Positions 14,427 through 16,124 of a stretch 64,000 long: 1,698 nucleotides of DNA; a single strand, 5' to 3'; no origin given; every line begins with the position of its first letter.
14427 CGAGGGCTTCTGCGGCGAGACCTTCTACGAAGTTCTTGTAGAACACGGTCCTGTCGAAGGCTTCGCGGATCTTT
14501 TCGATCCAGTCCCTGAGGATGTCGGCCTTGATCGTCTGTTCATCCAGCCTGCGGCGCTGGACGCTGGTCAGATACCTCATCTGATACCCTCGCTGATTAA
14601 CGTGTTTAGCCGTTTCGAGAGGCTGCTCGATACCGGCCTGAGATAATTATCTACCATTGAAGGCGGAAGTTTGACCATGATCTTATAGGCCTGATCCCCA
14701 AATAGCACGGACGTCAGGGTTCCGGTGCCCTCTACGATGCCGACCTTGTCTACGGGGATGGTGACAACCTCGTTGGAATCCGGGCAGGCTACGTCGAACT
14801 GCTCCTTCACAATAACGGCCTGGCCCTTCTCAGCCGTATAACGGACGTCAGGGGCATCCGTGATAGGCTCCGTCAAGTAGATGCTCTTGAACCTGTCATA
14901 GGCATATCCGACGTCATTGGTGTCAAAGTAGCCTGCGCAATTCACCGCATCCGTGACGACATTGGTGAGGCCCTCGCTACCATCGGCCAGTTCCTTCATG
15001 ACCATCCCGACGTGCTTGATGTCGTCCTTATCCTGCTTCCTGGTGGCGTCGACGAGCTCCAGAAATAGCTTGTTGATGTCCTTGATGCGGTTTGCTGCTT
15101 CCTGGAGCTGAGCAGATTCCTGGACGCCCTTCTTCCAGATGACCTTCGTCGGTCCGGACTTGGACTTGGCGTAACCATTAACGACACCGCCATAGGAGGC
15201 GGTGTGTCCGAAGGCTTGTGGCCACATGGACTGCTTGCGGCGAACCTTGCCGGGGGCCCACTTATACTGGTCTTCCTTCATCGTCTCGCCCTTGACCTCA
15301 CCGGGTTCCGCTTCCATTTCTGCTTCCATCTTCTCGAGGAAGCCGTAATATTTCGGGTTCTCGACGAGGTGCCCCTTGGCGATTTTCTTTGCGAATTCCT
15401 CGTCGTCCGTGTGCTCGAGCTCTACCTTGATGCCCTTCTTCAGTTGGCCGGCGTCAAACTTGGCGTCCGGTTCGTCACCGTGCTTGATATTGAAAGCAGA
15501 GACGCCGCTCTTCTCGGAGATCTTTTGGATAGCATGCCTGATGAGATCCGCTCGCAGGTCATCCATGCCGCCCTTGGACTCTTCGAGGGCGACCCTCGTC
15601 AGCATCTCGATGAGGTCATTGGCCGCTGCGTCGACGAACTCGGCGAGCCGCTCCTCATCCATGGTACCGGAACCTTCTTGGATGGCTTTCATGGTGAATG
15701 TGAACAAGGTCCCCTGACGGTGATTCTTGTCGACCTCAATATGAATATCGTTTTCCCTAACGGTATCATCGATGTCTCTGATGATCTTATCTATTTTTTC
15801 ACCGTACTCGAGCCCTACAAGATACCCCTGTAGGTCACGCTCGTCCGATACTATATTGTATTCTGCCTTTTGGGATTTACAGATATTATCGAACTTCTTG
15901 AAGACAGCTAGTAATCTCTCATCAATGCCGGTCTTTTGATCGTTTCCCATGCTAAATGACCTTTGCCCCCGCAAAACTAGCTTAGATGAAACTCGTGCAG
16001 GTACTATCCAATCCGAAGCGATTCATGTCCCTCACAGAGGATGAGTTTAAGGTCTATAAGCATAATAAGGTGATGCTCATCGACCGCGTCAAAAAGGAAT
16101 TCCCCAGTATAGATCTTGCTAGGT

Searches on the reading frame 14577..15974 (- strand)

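Call 9: search_protein_families(library=phrogs, proteins=[window:14577-15974:-], max_evalue=0.001)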
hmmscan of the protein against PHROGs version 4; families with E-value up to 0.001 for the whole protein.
window:14577-15974:- (465 aa): 0 families

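Call 12: search_protein_families(library=pfam, proteins=[window:14577-15974:-], max_evalue=0.001)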
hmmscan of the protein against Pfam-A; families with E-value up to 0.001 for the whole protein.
window:14577-15974:- (465 aa): 1 family
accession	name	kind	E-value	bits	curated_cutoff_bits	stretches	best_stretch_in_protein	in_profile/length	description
PF18905.5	DUF5661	-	7.6e-11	42.6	27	1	174-218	16-64/65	Protein of unknown function (DUF5661)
